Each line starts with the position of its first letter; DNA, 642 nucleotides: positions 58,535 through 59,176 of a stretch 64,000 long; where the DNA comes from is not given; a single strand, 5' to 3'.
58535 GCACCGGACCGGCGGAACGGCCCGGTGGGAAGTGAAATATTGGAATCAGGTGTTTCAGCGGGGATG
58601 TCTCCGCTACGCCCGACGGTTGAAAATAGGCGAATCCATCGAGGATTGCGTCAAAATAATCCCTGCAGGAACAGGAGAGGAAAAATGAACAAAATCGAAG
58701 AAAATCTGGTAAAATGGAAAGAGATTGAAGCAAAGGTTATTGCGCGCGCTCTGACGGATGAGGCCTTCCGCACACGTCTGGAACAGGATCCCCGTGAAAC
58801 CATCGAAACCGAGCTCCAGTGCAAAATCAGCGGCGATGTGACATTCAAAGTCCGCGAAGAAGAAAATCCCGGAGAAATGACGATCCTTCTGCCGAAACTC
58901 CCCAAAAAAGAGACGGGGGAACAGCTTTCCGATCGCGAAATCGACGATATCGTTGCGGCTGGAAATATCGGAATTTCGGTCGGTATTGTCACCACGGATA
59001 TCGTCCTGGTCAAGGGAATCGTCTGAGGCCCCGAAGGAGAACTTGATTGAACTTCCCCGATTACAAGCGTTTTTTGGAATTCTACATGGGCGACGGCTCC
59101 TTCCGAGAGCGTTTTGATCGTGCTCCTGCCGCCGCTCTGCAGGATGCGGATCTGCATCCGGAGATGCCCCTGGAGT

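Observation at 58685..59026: Fourth, mid-operon NHLP precursor with a Cys-free beta-branched hydrophobic core (proteusin-like)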

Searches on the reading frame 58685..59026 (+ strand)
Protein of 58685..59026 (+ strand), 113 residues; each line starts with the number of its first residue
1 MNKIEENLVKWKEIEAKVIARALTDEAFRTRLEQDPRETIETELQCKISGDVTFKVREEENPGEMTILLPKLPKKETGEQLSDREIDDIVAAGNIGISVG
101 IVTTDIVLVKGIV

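Call 3: search_protein_families(library=pfam, proteins=[window:58685-59026:+], max_evalue=0.01)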
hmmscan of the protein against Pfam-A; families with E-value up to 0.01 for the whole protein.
window:58685-59026:+ (113 aa): 2 families
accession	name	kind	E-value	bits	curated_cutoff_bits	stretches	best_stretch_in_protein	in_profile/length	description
PF02979.21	NHase_alpha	-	2.7e-05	24.1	27.2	0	15-56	41-81/184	Nitrile hydratase, alpha chain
PF14407.11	Frankia_peptide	-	8.2e-05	23.3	48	1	17-42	4-29/63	Ribosomally synthesized peptide prototyped by Frankia Franean1_4349.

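Call 4: search_protein_families(library=ncbifam, proteins=[window:58685-59026:+], max_evalue=0.01)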
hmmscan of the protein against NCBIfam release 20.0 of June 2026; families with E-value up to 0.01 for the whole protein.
window:58685-59026:+ (113 aa): 4 families
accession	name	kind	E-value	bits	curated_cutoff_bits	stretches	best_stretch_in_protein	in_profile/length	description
TIGR03793.1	leader_NHLP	domain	1.8e-14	53.3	50.9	1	10-89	1-74/77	NHLP leader peptide family RiPP precursor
NF038399.1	NH_RiPP_Os17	domain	8.5e-07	29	40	1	17-41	5-29/63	Os1348 family NHLP clan protein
TIGR01323.1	nitrile_alph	equivalog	1.7e-05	24.4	249.85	1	25-98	114-184/189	nitrile hydratase subunit alpha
TIGR03795.1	RNP_Burkhold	subfamily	0.00086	19.6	41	1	6-59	8-61/114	BMA_0021/BMA_0022 family TOMM bacteriocin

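Call 5: find_homologous_proteins(query=window:58685-59023:+, max_evalue=0.001)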
Query window:58685-59023:+ (113 aa): 22 proteins with E <= 0.001 among 28 candidates.
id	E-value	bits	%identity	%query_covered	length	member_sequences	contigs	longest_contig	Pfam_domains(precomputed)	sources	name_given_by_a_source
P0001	1.2e-62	226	99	100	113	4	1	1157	PF27793.1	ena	-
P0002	8.6e-62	224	96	99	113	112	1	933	-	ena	-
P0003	1.0e-61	223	96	100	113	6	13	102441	-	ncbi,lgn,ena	-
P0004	4.1e-61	221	95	99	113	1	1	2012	-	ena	-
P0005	4.3e-61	221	95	99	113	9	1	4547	-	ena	-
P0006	1.7e-60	219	95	99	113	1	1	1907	-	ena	-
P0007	2.1e-56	206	92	95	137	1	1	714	-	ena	-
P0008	1.5e-55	204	91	95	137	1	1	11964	-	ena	-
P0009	6.2e-55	202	89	95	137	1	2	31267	-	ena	-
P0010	3.9e-53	196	90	99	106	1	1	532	-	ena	-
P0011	1.9e-51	190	91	89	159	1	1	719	-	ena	-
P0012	2.5e-51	190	96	85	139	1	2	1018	-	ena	-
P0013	5.6e-49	182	93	84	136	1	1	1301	-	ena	-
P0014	9.7e-45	169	70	100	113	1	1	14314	-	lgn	-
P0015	8.4e-43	163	67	97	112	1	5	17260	PF02979.22,PF27793.1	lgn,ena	-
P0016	3.2e-41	157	65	98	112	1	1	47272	PF02979.22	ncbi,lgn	-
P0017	3.2e-41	157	69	99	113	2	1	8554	PF02979.22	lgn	-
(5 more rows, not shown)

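Call 6: find_encoding_contigs(protein=window:58685-59023:+, flank=10000, max_places=6)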
Protein window:58685-59023:+ (113 aa): 23 contigs read that carry it; 6 places shown.
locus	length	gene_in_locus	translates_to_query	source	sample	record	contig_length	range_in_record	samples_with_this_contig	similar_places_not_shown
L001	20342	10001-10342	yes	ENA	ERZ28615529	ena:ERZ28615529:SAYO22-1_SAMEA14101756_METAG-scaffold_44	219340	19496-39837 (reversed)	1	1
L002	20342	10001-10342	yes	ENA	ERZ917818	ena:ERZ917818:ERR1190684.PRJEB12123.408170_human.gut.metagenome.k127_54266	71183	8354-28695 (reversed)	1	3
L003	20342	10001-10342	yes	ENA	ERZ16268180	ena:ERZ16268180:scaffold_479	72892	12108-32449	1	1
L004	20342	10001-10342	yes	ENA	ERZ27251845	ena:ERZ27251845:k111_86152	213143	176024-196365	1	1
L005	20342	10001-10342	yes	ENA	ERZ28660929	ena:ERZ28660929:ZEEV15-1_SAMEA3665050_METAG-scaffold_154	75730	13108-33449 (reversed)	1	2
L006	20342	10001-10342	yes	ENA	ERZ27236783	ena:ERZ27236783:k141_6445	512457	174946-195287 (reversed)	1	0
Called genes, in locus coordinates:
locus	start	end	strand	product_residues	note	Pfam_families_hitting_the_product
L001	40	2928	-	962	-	PF01229:Glyco_hydro_39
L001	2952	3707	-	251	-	-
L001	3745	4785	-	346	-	PF00356:LacI, PF00532:Peripla_BP_1, PF13377:Peripla_BP_3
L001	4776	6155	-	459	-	PF00890:FAD_binding_2 (faint), PF01266:DAO (faint), PF12831:FAD_oxidored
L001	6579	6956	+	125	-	-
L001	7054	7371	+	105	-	PF14407:Frankia_peptide (faint)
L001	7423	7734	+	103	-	-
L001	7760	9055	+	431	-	PF04055:Radical_SAM, PF13353:Fer4_12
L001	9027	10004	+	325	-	PF00583:Acetyltransf_1, PF13673:Acetyltransf_10 (faint), PF13508:Acetyltransf_7, PF14542:Acetyltransf_CG (faint)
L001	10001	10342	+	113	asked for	-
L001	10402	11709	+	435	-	-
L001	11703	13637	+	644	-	PF02310:B12-binding (faint), PF04055:Radical_SAM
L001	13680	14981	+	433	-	PF25919:BSH_CusB (faint)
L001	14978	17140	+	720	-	PF03412:Peptidase_C39, PF00664:ABC_membrane, PF00005:ABC_tran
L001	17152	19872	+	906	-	PF00664:ABC_membrane, PF00005:ABC_tran, PF02463:SMC_N (faint)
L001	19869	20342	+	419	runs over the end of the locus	PF01094:ANF_receptor, PF13433:Peripla_BP_5 (weak), PF13458:Peripla_BP_6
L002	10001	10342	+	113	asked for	-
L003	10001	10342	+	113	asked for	-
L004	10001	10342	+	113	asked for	-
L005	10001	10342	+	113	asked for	-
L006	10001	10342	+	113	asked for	-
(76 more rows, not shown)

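Call 8: find_encoding_contigs(protein=P0016, flank=10000, max_places=2)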
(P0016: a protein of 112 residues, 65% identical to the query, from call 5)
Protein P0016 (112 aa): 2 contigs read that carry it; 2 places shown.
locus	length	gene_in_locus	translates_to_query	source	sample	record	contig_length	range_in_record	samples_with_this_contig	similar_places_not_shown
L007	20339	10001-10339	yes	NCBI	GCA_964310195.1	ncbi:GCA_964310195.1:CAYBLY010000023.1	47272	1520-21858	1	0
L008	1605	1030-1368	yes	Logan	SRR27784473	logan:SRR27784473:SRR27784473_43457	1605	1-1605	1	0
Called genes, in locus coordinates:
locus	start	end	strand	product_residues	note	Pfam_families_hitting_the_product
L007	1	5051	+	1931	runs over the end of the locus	PF13195:DUF4011, PF01443:Viral_helicase1 (faint), PF13086:AAA_11, PF13245:AAA_19 (faint), PF13604:AAA_30 (faint), PF13087:AAA_12, PF18741:MTES_1575, PF11784:DUF3320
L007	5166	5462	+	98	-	-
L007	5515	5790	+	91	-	-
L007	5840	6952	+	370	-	-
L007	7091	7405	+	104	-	-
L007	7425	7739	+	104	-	-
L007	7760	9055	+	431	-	PF04055:Radical_SAM, PF13353:Fer4_12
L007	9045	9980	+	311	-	PF00583:Acetyltransf_1 (weak), PF13508:Acetyltransf_7 (weak), PF14542:Acetyltransf_CG (faint), PF00583:Acetyltransf_1 (weak)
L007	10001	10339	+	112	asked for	PF02979:NHase_alpha (faint)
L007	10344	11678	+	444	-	-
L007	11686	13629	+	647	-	PF04055:Radical_SAM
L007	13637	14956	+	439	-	PF25919:BSH_CusB (faint)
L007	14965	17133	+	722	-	PF03412:Peptidase_C39, PF00664:ABC_membrane, PF00005:ABC_tran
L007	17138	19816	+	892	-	PF00664:ABC_membrane, PF02463:SMC_N (faint), PF00005:ABC_tran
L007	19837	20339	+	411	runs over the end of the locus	PF13458:Peripla_BP_6, PF01094:ANF_receptor, PF13433:Peripla_BP_5 (weak)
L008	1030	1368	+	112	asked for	PF02979:NHase_alpha (faint)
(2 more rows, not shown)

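Call 9: find_encoding_contigs(protein=P0015, flank=10000, max_places=2)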
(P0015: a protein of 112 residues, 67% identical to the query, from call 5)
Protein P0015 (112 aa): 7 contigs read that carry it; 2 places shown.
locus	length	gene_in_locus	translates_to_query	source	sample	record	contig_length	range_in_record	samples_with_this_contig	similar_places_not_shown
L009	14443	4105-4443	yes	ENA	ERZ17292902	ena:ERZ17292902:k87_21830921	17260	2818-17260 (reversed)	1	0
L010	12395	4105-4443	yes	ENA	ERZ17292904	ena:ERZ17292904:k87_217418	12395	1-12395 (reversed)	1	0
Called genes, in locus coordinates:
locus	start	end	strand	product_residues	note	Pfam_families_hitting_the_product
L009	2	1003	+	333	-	?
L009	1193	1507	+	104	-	-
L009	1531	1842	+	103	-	-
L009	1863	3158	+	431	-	PF04055:Radical_SAM, PF13353:Fer4_12 (weak)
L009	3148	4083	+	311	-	PF00583:Acetyltransf_1 (weak), PF13508:Acetyltransf_7 (weak), PF14542:Acetyltransf_CG (faint)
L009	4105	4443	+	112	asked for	PF02979:NHase_alpha (faint), PF27793:RNP_Burkhold (faint)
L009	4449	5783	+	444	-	-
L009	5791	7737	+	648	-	PF04055:Radical_SAM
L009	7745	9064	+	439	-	PF25919:BSH_CusB (faint)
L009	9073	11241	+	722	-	PF03412:Peptidase_C39, PF00664:ABC_membrane, PF00005:ABC_tran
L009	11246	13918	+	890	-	PF00664:ABC_membrane, PF00005:ABC_tran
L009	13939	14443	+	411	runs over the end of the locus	PF13458:Peripla_BP_6, PF01094:ANF_receptor, PF13433:Peripla_BP_5 (weak)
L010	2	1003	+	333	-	?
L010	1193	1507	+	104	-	-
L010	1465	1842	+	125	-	-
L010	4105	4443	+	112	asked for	PF02979:NHase_alpha (faint), PF27793:RNP_Burkhold (faint)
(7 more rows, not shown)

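Call 10: find_encoding_contigs(protein=P0014, flank=10000, max_places=2)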
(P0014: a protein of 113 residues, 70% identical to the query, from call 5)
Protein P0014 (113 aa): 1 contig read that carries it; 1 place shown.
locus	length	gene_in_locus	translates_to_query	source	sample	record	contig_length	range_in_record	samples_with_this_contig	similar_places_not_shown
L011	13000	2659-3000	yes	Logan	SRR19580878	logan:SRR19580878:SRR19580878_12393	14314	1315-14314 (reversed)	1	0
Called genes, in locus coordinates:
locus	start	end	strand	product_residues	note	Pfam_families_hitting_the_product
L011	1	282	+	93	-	?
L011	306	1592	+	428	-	PF04055:Radical_SAM, PF13353:Fer4_12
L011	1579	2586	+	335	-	PF00583:Acetyltransf_1, PF13673:Acetyltransf_10 (faint), PF13508:Acetyltransf_7 (faint), PF00583:Acetyltransf_1 (weak), PF14542:Acetyltransf_CG (weak)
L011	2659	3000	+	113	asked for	-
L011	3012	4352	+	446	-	-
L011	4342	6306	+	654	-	PF02310:B12-binding (faint), PF04055:Radical_SAM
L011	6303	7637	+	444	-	-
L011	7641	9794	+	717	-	PF03412:Peptidase_C39, PF00664:ABC_membrane, PF00005:ABC_tran, PF02463:SMC_N (faint)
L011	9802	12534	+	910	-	PF00664:ABC_membrane, PF00005:ABC_tran, PF02463:SMC_N (faint)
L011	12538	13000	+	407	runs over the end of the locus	PF01094:ANF_receptor (faint), PF13433:Peripla_BP_5 (weak), PF13458:Peripla_BP_6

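Call 11: find_encoding_contigs(protein=P0017, flank=10000, max_places=2)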
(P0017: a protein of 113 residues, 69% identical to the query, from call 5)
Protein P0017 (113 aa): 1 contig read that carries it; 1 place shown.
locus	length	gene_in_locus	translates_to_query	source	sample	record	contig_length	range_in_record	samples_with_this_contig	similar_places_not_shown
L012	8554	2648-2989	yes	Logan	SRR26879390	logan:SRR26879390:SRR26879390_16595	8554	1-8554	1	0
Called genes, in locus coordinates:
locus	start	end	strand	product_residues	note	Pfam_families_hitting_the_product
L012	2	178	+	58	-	?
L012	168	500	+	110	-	-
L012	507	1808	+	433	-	PF04055:Radical_SAM, PF13353:Fer4_12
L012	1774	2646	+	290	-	PF00583:Acetyltransf_1 (weak), PF13508:Acetyltransf_7 (faint)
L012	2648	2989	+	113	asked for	PF02979:NHase_alpha (weak)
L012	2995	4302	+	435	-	-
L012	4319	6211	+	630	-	PF04055:Radical_SAM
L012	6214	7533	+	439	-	-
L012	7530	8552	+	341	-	?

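Call 49: search_protein_families(library=ncbifam, proteins=[L001:14978-17140:+, L001:17152-19872:+], max_evalue=0.00001)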
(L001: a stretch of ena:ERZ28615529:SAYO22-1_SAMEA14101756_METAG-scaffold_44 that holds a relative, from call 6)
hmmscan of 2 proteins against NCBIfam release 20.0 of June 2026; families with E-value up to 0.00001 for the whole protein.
L001:14978-17140:+ (720 aa): 186 families (the best 25 are shown)
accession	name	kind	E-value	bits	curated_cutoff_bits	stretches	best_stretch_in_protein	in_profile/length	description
TIGR03796.1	NHLM_micro_ABC1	equivalog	0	1016.5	853.3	1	10-717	2-709/710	NHLP family bacteriocin export ABC transporter peptidase/permease/ATPase subunit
TIGR01846.1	type_I_sec_HlyB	subfamily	2.9e-108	363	725.55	1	24-717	3-689/694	type I secretion system permease/ATPase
TIGR03797.1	NHLM_micro_ABC2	equivalog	9.5e-98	328.4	709.4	1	153-717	126-682/686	NHLP bacteriocin export ABC transporter permease/ATPase subunit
TIGR02203.1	MsbA_lipidA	equivalog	2.4e-89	300.4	602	1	220-717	72-566/572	lipid A export permease/ATP-binding protein MsbA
TIGR01193.1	bacteriocin_ABC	subfamily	3.7e-89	300.1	523.85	1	15-717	1-706/708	peptide cleavage/export ABC transporter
TIGR03375.1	type_I_sec_LssB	subfamily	1.6e-85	287.8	693.1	1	24-709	5-691/696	type I secretion system permease/ATPase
TIGR00958.1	3a01208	subfamily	8.5e-79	265.6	874.6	1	174-716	172-710/711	antigen peptide transporter 2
TIGR02204.1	MsbA_rel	hypoth_equivalog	6.6e-78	262.8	780.4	1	240-717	95-572/576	ABC transporter, permease/ATP-binding protein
NF052233.1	CphA_assoc_ABC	equivalog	8e-77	259.2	880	1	163-717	189-740/766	cyanophycin metabolism-associated ABC transporter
NF008381.0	PRK11176.1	equivalog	3.5e-72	243.6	867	1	221-716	83-575/582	lipid A ABC transporter ATP-binding protein/permease MsbA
NF045513.1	HepA_fam_ABC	equivalog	3.6e-72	243.7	725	1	209-711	104-600/610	heterocyst formation ABC transporter subunit HepA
NF010178.0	PRK13657.1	equivalog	1.3e-69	235.2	733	1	241-718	94-568/588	glucan ABC transporter ATP-binding protein/ permease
TIGR01842.1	type_I_sec_PrtD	subfamily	5e-68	230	510.15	1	206-709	46-543/544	type I secretion system permease/ATPase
NF008055.0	PRK10789.1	equivalog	3.4e-59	200.8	845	1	155-715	15-566/590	SmdA family multidrug ABC transporter permease/ATP-binding protein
TIGR02857.1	CydD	equivalog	7e-59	200.2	435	1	171-692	16-529/529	thiol reductant ABC exporter subunit CydD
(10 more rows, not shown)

L001:17152-19872:+ (906 aa): 181 families (the best 25 are shown)
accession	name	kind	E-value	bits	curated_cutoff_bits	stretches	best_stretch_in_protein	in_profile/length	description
TIGR03797.1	NHLM_micro_ABC2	equivalog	4.4e-268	891.4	709.4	1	204-897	1-686/686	NHLP bacteriocin export ABC transporter permease/ATPase subunit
TIGR03796.1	NHLM_micro_ABC1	equivalog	1.4e-90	304.5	853.3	1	336-893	149-709/710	NHLP family bacteriocin export ABC transporter peptidase/permease/ATPase subunit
TIGR01846.1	type_I_sec_HlyB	subfamily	3.6e-89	299.9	725.55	1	347-896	145-692/694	type I secretion system permease/ATPase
TIGR02203.1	MsbA_lipidA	equivalog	2e-88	297.3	602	1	357-898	31-571/572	lipid A export permease/ATP-binding protein MsbA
TIGR02204.1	MsbA_rel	hypoth_equivalog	1.3e-73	248.6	780.4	1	349-897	26-576/576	ABC transporter, permease/ATP-binding protein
NF045513.1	HepA_fam_ABC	equivalog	1.5e-73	248.3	725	1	363-890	79-603/610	heterocyst formation ABC transporter subunit HepA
TIGR00958.1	3a01208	subfamily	1.5e-73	248.3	874.6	1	343-892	163-710/711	antigen peptide transporter 2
NF010178.0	PRK13657.1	equivalog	2e-69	234.6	733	1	353-903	31-577/588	glucan ABC transporter ATP-binding protein/ permease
TIGR03375.1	type_I_sec_LssB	subfamily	3.5e-68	230.5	693.1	1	351-886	159-692/696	type I secretion system permease/ATPase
NF008381.0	PRK11176.1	equivalog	1.3e-67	228.6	867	1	374-898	58-581/582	lipid A ABC transporter ATP-binding protein/permease MsbA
TIGR01193.1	bacteriocin_ABC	subfamily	1e-61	209.4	523.85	1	348-893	159-706/708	peptide cleavage/export ABC transporter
NF052233.1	CphA_assoc_ABC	equivalog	2.8e-59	201.2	880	1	388-904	237-751/766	cyanophycin metabolism-associated ABC transporter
TIGR02868.1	CydC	equivalog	6.2e-57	193.4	329.05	1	389-854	61-528/530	thiol reductant ABC exporter subunit CydC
TIGR01842.1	type_I_sec_PrtD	subfamily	1e-56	192.7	510.15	1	356-884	21-542/544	type I secretion system permease/ATPase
NF008056.1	PRK10790.1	equivalog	1.5e-55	188.8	746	1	347-899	29-578/584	SmdB family multidrug efflux ABC transporter permease/ATP-binding protein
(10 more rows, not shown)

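Call 54: list_cluster_members(proteins=[P0003, P0016, P0024, P0031, P0071])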
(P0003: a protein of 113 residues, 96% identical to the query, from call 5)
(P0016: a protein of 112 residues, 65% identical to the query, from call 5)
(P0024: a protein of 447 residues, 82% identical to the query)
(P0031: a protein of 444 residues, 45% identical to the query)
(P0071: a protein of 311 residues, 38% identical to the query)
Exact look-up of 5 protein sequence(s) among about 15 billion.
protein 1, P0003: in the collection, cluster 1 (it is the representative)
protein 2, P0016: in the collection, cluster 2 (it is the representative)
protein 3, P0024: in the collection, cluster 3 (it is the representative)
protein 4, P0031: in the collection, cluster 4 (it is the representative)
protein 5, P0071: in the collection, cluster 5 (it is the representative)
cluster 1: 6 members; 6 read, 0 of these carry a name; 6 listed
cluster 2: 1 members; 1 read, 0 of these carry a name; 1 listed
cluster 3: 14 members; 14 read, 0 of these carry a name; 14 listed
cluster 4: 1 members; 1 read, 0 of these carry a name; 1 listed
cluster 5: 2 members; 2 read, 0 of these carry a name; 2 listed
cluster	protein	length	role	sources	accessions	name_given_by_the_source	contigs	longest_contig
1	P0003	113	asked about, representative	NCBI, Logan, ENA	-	-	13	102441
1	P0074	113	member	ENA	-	-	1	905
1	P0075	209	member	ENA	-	-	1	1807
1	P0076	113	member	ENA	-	-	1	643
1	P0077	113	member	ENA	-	-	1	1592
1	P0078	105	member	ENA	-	-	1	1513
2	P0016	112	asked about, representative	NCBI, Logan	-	-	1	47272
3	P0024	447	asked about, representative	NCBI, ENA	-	-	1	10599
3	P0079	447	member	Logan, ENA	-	-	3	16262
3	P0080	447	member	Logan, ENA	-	-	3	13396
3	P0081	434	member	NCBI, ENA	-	-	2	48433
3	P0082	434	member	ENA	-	-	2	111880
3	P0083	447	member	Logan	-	-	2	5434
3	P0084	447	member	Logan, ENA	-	-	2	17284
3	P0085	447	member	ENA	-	-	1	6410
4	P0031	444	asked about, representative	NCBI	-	-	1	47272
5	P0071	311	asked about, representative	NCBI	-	-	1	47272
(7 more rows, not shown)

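Call 57: search_protein_representatives(alignment_id=A4)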
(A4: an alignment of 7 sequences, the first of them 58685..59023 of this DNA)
Query: 7 sequences, 113 profile positions. Proteins with E-value up to 0.001 (for the whole library): 1026; up to 1e-10: 40; up to 1e-30: 6. The best 150 are listed.
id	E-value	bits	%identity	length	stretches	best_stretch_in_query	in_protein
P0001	5.2e-59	213.3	-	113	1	1-113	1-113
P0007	2.9e-55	201.3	-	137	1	1-104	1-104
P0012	2.1e-51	188.8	-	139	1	16-113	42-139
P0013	7.2e-50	183.9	-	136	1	18-113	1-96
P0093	2.4e-39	150.0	-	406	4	6-75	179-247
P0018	7.1e-39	148.5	-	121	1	1-82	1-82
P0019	1.6e-27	112.0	-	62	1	52-113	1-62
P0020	1.9e-24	102.0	-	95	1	18-90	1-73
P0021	5.5e-19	84.4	-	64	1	1-53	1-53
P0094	2.4e-18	82.3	-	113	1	1-113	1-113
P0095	5.2e-16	74.8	-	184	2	13-93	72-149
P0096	2.8e-15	72.5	-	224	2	16-87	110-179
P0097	5.9e-15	71.4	-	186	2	17-89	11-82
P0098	1.5e-14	70.1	-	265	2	8-84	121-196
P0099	4.5e-14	68.6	-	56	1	74-113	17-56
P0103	2.6e-13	66.1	-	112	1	4-112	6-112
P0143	1.3e-09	54.2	-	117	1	1-112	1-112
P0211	5.0e-08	49.1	-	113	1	1-107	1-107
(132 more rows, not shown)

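Call 59: find_encoding_contigs(protein=P0094, flank=10000, max_places=3)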
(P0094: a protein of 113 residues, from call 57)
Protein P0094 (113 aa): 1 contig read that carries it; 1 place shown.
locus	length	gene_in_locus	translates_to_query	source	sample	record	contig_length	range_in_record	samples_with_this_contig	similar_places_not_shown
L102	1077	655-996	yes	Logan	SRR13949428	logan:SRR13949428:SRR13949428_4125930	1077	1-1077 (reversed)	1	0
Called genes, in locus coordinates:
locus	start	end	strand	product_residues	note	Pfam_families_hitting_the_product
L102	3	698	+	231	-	?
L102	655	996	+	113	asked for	-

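Call 61: search_protein_families(library=pfam, proteins=[P0094, P0103, P0211, P0143], max_evalue=0.01)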
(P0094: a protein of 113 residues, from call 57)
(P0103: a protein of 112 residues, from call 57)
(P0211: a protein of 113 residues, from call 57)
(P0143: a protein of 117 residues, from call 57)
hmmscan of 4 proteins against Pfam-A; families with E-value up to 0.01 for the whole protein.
P0094 (113 aa): 2 families
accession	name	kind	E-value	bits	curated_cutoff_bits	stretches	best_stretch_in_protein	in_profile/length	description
PF02979.21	NHase_alpha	-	2.4e-05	24.3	27.2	1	13-71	39-96/184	Nitrile hydratase, alpha chain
PF14407.11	Frankia_peptide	-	0.0013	19.4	48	1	17-43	4-30/63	Ribosomally synthesized peptide prototyped by Frankia Franean1_4349.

P0103 (112 aa): 1 family
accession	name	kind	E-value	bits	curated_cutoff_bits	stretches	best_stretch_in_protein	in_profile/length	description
PF02979.21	NHase_alpha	-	3.6e-05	23.7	27.2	1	26-91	113-174/184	Nitrile hydratase, alpha chain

P0211 (113 aa): 1 family
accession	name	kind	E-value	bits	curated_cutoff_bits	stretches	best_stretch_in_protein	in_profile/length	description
PF02979.21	NHase_alpha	-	3.6e-08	33.5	27.2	1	25-76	114-164/184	Nitrile hydratase, alpha chain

P0143 (117 aa): 1 family
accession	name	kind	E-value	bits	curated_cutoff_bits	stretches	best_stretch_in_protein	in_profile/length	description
PF02979.21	NHase_alpha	-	0.0016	18.3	27.2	1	14-63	40-88/184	Nitrile hydratase, alpha chain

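Call 62: find_encoding_contigs(protein=P0103, flank=8000, max_places=2)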
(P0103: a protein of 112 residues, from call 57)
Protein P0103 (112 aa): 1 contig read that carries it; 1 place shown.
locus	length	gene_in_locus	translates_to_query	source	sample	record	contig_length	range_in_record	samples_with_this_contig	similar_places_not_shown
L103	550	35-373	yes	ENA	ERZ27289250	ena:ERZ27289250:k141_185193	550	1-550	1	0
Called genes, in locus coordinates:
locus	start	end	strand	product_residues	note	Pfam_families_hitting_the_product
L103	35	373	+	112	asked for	PF27793:RNP_Burkhold (faint)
